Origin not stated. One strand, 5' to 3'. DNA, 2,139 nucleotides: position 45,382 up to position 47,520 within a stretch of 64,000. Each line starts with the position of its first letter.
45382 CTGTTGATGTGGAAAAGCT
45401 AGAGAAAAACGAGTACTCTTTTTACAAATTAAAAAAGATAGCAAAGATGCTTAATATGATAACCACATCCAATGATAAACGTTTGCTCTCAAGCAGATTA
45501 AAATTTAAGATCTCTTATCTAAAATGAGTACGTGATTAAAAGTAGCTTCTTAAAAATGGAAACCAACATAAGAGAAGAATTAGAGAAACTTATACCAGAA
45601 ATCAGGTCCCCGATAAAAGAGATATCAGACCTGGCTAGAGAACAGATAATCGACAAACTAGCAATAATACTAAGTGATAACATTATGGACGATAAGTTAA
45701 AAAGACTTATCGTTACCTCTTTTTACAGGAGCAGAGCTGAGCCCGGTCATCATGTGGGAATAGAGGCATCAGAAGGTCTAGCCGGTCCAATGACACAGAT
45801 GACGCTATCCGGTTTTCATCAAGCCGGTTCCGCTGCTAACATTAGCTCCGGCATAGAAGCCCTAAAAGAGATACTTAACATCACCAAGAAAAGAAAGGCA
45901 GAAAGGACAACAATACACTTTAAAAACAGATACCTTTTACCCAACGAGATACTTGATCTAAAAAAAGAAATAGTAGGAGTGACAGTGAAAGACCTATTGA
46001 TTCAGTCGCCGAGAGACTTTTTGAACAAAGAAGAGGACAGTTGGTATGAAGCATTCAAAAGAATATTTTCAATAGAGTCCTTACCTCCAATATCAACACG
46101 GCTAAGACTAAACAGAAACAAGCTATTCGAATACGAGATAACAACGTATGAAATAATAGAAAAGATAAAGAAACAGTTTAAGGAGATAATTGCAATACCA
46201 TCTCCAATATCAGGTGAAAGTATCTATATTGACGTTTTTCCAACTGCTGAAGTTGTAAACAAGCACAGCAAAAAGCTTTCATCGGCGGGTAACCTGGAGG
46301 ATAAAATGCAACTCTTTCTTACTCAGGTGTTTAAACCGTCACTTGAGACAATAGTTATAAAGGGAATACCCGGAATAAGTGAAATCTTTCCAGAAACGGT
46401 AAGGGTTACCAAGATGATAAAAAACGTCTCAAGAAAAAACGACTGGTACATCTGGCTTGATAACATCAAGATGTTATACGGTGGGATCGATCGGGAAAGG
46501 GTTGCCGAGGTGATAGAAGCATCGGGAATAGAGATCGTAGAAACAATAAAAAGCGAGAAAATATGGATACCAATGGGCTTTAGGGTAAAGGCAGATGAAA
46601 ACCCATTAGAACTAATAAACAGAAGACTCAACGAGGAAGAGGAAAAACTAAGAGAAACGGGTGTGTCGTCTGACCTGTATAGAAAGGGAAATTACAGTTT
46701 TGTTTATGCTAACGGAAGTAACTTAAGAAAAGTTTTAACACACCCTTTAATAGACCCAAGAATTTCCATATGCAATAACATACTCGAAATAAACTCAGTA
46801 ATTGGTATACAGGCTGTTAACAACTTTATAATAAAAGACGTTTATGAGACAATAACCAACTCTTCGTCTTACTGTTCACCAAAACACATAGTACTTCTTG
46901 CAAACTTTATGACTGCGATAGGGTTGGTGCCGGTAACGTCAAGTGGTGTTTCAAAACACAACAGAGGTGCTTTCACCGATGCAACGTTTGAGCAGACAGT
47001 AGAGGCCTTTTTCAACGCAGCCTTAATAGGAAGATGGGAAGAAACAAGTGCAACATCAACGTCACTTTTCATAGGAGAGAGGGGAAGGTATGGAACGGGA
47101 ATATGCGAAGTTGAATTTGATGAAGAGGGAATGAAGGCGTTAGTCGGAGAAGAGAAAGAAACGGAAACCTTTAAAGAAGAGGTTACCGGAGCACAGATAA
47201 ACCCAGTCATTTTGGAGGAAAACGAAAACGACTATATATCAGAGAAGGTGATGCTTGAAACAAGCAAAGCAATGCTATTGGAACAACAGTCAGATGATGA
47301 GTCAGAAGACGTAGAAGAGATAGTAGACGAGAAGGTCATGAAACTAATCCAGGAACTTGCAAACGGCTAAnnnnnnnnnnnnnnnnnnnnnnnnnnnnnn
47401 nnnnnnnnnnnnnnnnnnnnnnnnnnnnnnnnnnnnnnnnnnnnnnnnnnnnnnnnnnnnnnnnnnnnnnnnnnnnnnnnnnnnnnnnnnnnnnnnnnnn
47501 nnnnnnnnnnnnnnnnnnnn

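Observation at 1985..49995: Three large non-coding tandem arrays of one ~290-bp repeat family partition the window; array 1 is inverted relative to arrays 2 and 3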

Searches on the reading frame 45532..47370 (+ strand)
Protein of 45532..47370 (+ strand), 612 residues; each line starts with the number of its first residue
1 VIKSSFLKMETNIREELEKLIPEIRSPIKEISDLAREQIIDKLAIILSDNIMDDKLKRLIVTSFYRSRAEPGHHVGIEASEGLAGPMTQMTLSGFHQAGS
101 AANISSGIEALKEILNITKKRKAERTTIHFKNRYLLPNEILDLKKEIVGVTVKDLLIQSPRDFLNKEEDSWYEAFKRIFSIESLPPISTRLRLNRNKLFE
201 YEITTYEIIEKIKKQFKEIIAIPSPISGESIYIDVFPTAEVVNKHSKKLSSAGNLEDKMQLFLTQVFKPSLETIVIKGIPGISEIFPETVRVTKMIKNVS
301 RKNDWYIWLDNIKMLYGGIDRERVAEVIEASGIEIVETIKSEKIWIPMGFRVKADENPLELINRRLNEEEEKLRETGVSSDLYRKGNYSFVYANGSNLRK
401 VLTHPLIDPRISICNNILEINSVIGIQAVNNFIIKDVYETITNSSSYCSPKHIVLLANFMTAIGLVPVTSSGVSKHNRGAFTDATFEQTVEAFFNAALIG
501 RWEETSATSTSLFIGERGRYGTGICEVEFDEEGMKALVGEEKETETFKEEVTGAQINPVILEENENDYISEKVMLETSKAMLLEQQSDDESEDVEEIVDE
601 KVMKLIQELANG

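Call 5: search_protein_families(library=pfam, proteins=[window:45532-47370:+], max_evalue=0.001)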
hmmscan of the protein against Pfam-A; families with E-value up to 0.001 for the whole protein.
window:45532-47370:+ (612 aa): 1 family
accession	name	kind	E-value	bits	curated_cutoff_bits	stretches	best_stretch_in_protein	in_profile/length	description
PF04998.22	RNA_pol_Rpb1_5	-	5.5e-25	88.8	28.5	1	68-479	67-265/267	RNA polymerase Rpb1, domain 5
